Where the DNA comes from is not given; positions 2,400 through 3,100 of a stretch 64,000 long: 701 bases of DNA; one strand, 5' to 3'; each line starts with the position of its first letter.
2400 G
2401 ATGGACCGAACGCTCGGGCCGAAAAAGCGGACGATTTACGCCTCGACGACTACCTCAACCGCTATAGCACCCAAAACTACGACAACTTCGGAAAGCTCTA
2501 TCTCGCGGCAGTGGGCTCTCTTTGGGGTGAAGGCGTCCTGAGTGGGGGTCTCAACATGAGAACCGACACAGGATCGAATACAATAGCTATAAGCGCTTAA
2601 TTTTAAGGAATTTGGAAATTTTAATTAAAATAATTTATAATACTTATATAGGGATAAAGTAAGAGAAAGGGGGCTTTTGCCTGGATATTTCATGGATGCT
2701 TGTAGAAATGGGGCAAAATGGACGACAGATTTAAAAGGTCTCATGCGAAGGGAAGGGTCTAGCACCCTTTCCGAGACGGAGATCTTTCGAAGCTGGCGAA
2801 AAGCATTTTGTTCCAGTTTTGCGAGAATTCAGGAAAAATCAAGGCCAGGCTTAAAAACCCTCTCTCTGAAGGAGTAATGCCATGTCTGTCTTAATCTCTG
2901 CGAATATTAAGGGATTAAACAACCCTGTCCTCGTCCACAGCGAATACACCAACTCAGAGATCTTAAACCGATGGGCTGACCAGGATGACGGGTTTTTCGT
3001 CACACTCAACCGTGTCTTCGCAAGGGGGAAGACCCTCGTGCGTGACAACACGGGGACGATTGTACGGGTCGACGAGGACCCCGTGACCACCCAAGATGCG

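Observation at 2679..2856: A ~175-nt non-coding element duplicated upstream of two T3SS operons (second copy at 8214-8386)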

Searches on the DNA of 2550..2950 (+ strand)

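Call 37: build_rna_model(alignment_id=A5)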
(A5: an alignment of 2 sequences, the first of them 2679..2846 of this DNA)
Model R1 built from alignment A5 (2 sequences, 168 columns); structure: RNAalifold consensus.
model positions 168; base pairs 55; branch points 0; effective number of sequences 0.86; information 0.591 bits per position. Calibrated on 0.2 Mb of random sequence (short: E-values are rough).
structure used (alignment columns):
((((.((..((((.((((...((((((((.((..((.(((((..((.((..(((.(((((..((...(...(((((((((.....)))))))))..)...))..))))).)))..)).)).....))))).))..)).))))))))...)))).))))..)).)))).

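Call 38: search_with_rna_model(model_id=R1, source=window, filters=off, max_evalue=10)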
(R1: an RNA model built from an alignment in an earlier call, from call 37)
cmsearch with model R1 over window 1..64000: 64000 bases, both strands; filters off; matches with E-value up to 10: 43.
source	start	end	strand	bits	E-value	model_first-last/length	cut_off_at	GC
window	2679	2846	+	190.8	1.1e-47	1-168/168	no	0.46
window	8214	8380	+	188.2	5e-47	1-168/168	no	0.38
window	8213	8379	-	82.2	1.7e-19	1-168/168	no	0.38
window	2678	2845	-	69.8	2.7e-16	1-168/168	no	0.45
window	48532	48676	+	24.8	0.00013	1-168/168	no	0.39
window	62878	62907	+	13.8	0.099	1-168/168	no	0.23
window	36046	36159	+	13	0.15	1-168/168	no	0.52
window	60395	60427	+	11.7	0.35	1-168/168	no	0.27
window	60394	60426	-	10.9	0.56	1-168/168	no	0.27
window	36045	36158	-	10.1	0.88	1-168/168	no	0.52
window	7031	7135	+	10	0.93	1-168/168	no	0.46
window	21731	21807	+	9.7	1.2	1-168/168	no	0.49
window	17706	17762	+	8.9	1.8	1-168/168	no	0.37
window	13078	13111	-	8.4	2.4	1-168/168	no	0.44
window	19819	19885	+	8.3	2.6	1-168/168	no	0.45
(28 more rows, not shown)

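Call 39: search_with_rna_model(model_id=R1, sources=[L001, L007, L008, L009, L010, L011], filters=off, max_evalue=10)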
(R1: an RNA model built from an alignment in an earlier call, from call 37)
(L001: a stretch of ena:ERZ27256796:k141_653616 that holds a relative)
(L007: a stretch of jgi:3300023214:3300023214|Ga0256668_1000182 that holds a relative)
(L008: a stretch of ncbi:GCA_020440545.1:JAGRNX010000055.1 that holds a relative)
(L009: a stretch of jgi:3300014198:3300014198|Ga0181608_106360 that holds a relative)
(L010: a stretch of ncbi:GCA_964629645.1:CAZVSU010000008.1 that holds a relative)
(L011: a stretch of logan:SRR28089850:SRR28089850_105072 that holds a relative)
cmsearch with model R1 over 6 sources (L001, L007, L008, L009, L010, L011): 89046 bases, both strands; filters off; matches with E-value up to 10: 51.
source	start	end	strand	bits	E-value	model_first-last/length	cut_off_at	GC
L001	9798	9965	+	190.8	1.5e-47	1-168/168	no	0.46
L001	15333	15499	+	188.2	7e-47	1-168/168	no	0.38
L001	15332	15498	-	82.2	2.4e-19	1-168/168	no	0.38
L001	9797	9964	-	69.8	3.8e-16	1-168/168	no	0.45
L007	1271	1431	+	29.8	9.4e-06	1-168/168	no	0.44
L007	1270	1430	-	25.4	0.00013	1-168/168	no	0.44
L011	4819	4907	-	12.8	0.24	1-168/168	no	0.48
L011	4820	4908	+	12.5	0.3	1-168/168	no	0.47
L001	1100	1170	-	11.2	0.63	1-168/168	no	0.46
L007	7391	7458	+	10.4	1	1-168/168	no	0.51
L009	12927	12965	+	10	1.3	1-168/168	no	0.64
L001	14150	14254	+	10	1.3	1-168/168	no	0.46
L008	1625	1804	-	9.3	2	1-168/168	no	0.52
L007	10824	10862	+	9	2.4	1-168/168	no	0.59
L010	9169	9262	-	8.9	2.5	1-168/168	no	0.49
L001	2124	2181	-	8.6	3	1-168/168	no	0.48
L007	1476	1511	+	8.6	3.1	1-168/168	no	0.25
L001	845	866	+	8.5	3.1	1-168/168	no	0.55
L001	20197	20230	-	8.4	3.3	1-168/168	no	0.44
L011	11500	11608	+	8.3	3.6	1-168/168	no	0.41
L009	2237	2314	+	8.2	3.8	1-168/168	no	0.53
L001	3371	3531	-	8.1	4.2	1-168/168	no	0.42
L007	6222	6295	-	7.9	4.7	1-168/168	no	0.43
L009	8477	8608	+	7.8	4.9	1-168/168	no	0.37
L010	1068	1116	-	7.8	4.9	1-168/168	no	0.57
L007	4334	4475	+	7.8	5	1-168/168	no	0.51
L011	8825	8873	-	7.8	5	1-168/168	no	0.57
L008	2850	2868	+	7.7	5.1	1-168/168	no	0.84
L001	3313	3360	+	7.6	5.6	1-168/168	no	0.48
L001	1101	1171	+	7.5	5.7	1-168/168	no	0.48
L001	20539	20583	+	7.5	5.7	1-168/168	no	0.4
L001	18311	18352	-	7.5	5.8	1-168/168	no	0.4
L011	5775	5825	-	7.4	6.1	1-168/168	no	0.45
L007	4925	4972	-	7.3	6.7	1-168/168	no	0.17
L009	12101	12133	+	7.2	6.8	1-168/168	no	0.52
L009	5576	5603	-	7.2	6.9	1-168/168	no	0.39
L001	8173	8225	+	7.2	7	1-168/168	no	0.47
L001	6844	6877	-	7.1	7.2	1-168/168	no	0.38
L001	3700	3731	-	7.1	7.5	1-168/168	no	0.41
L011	2485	2517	-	7.1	7.5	1-168/168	no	0.64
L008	4666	4707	-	7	7.7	1-168/168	no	0.62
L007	13209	13236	-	7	7.8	1-168/168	no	0.79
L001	20486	20570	-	6.8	8.8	1-168/168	no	0.38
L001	15051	15119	+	6.8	9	1-168/168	no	0.41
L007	18650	18710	-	6.8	9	1-168/168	no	0.48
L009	7756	7819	-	6.8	9.1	1-168/168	no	0.42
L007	15563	15613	-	6.7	9.2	1-168/168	no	0.65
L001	14560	14592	+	6.7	9.2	1-168/168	no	0.48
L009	7913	7972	+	6.7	9.3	1-168/168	no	0.55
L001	13431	13488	-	6.6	9.8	1-168/168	no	0.5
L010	9560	9636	-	6.6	9.9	1-168/168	no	0.57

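Call 41: search_with_rna_model(model_id=R1, source=L007, start=1000, end=1900, filters=off, max_evalue=0.01, show_alignments=2)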
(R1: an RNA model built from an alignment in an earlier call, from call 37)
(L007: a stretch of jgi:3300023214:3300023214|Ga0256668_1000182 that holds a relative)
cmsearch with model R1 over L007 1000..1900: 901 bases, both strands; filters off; matches with E-value up to 0.01: 2.
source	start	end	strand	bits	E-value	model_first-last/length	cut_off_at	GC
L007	1271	1431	+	29.8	9.5e-08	1-168/168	no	0.44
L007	1270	1430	-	25.4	1.4e-06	1-168/168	no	0.44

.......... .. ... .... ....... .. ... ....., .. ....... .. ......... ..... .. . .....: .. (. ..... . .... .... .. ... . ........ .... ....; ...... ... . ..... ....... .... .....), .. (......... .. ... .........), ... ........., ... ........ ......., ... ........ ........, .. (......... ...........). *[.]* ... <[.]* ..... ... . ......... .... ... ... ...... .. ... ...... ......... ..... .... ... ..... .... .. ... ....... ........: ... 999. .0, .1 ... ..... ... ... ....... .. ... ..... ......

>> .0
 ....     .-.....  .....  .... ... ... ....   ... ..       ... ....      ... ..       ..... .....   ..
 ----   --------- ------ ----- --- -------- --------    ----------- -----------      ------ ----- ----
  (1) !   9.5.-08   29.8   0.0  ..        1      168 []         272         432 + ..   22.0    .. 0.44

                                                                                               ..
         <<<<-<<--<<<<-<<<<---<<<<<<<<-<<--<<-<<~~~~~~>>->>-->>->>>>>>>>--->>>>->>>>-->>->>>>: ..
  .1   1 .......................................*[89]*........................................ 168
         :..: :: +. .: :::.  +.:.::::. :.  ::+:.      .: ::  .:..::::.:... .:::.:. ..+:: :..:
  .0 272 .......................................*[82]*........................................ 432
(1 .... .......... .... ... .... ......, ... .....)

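Call 61: search_with_rna_model(model_id=R1, sources=[L052, L049, L054, L055], filters=off, max_evalue=0.1, show_alignments=2)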
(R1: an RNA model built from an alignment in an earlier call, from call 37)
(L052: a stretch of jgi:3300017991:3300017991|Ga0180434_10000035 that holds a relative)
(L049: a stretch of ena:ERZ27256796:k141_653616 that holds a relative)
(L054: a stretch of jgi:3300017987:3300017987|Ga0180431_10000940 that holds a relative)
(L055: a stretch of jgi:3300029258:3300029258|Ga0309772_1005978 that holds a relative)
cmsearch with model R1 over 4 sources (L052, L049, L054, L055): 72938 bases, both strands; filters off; matches with E-value up to 0.1: 16.
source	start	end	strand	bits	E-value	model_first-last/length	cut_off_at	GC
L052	9988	10155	+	152.9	8.3e-38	1-168/168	no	0.45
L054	6516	6683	+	152.9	8.3e-38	1-168/168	no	0.45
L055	7377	7544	+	152.9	8.3e-38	1-168/168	no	0.45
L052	20009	20175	-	134.5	5e-33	1-168/168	no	0.41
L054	16537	16703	-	134.5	5e-33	1-168/168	no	0.41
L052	4021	4188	+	127.7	2.9e-31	1-168/168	no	0.47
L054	549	716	+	127.7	2.9e-31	1-168/168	no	0.47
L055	1410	1577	+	121.7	1e-29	1-168/168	no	0.46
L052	9987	10154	-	76.6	5.4e-18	1-168/168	no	0.45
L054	6515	6682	-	76.6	5.4e-18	1-168/168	no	0.45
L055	7376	7543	-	76.6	5.4e-18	1-168/168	no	0.45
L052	4020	4187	-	47.6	1.9e-10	1-168/168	no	0.47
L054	548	715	-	47.6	1.9e-10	1-168/168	no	0.47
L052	20010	20176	+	45.9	5.2e-10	1-168/168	no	0.41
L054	16538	16704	+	45.9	5.2e-10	1-168/168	no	0.41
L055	1409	1576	-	43.9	1.7e-09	1-168/168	no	0.46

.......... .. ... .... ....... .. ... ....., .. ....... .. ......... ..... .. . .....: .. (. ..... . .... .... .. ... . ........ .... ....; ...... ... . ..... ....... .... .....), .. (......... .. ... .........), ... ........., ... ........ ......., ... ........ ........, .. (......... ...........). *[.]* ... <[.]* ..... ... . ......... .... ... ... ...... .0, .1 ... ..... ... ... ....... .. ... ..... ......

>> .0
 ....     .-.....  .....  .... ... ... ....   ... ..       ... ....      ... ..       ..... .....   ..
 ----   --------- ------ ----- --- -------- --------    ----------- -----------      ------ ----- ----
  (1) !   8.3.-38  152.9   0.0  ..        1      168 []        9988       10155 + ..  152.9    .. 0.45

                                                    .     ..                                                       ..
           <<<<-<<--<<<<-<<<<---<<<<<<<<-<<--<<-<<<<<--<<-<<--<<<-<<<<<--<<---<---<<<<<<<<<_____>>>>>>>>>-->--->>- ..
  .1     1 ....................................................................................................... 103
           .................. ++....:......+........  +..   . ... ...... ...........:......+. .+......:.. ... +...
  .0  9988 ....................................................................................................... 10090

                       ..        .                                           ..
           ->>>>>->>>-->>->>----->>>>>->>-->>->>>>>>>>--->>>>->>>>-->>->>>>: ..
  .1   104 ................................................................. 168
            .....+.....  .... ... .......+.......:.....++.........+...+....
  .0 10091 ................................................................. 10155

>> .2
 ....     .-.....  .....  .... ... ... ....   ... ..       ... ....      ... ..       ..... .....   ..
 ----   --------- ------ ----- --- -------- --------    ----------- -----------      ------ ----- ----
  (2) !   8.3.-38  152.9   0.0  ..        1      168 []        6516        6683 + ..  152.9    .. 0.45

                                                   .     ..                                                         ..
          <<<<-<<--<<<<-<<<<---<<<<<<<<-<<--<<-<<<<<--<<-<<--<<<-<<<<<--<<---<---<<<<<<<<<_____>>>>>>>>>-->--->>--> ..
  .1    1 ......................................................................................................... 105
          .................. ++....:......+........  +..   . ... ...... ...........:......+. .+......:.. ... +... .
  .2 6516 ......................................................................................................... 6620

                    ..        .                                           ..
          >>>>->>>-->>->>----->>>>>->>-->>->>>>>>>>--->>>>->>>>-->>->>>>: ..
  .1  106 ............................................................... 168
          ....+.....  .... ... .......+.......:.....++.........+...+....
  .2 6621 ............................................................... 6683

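Call 70: build_rna_model(alignment_id=A6)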
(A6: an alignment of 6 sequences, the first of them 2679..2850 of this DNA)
Model R2 built from alignment A6 (6 sequences, 172 columns); structure: RNAalifold consensus.
model positions 168; base pairs 64; branch points 0; effective number of sequences 0.99; information 0.59 bits per position. Calibrated on 0.2 Mb of random sequence (short: E-values are rough).
structure used (alignment columns):
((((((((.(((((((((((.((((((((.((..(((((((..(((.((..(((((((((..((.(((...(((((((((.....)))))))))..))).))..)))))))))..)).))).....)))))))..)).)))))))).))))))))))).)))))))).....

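Call 71: search_with_rna_model(model_id=R2, source=window, filters=off, max_evalue=1)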
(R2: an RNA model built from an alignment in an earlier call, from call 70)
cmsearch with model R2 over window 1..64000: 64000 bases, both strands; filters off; matches with E-value up to 1: 7.
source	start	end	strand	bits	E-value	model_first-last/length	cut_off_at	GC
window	8214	8380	+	174.3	1.9e-38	1-168/168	no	0.38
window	2679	2846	+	158.3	9.4e-35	1-168/168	no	0.46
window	8213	8379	-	77.8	3.7e-16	1-168/168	no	0.38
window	2678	2845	-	57.7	1.7e-11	1-168/168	no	0.45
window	48532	48676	+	15.3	0.1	1-168/168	no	0.39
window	60390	60432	+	13.5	0.27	1-168/168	no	0.28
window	60388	60432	-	11.9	0.61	1-168/168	no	0.29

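Call 72: search_with_rna_model(model_id=R2, sources=[L001, L049, L052, L007, L009, L010, L011, L008], filters=default, max_evalue=1)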
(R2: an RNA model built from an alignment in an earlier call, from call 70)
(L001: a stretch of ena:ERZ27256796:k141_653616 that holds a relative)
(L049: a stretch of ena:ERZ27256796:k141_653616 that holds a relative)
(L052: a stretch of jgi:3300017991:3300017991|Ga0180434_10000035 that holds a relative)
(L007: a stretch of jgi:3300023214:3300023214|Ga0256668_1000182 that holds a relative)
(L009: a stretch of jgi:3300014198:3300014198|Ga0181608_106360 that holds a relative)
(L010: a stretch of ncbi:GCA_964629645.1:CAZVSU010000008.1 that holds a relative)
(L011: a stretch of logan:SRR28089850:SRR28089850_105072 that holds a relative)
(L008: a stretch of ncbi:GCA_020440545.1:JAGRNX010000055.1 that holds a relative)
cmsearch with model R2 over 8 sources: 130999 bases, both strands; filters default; matches with E-value up to 1: 10.
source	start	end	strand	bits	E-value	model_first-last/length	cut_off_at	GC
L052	9988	10155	+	182.7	4.6e-40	1-168/168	no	0.45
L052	4021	4188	+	181.6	8.2e-40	1-168/168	no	0.47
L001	15333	15499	+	174.3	4e-38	1-168/168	no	0.38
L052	20009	20175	-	169.7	4.5e-37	1-168/168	no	0.41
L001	9798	9965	+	158.3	1.9e-34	1-168/168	no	0.46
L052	9987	10154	-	87.4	4.6e-18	1-168/168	no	0.45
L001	15332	15498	-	77.8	7.6e-16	1-168/168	no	0.38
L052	4020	4187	-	71.3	2.5e-14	1-168/168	no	0.47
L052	20010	20176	+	67.1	2.3e-13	1-168/168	no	0.41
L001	9797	9964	-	57.7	3.4e-11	1-168/168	no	0.45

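Call 73: search_rna_families(source=window, start=2550, end=2950, threshold=evalue, max_evalue=1)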
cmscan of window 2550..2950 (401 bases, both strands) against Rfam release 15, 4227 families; matches with E-value up to 1: 2.
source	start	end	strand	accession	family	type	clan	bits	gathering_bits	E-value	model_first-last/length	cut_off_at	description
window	2657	2873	+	RF04097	MIR2630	Gene; miRNA;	-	22.9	144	0.019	1-229/229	no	MIR2630 microRNA precursor family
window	2574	2791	+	RF01295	SCARNA7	Gene; snRNA; snoRNA; scaRNA;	-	11.8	65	0.75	1-330/330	no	Small Cajal body-specific RNA 7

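Call 74: search_rna_families(source=L052, start=9900, end=10250, threshold=evalue, max_evalue=1)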
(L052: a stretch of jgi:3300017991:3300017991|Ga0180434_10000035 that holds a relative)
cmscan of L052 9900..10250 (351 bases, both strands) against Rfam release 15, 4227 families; matches with E-value up to 1: 2.
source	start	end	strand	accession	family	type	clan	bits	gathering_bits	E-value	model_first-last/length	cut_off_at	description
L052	10145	10173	+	RF01350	CRISPR-DR41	Gene; CRISPR;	-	17.9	36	0.64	1-29/29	no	CRISPR RNA direct repeat element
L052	10045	10106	+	RF02937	Clostridiales-2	Gene; sRNA;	-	15.4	58.6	0.52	1-82/82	no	Clostridiales-2 RNA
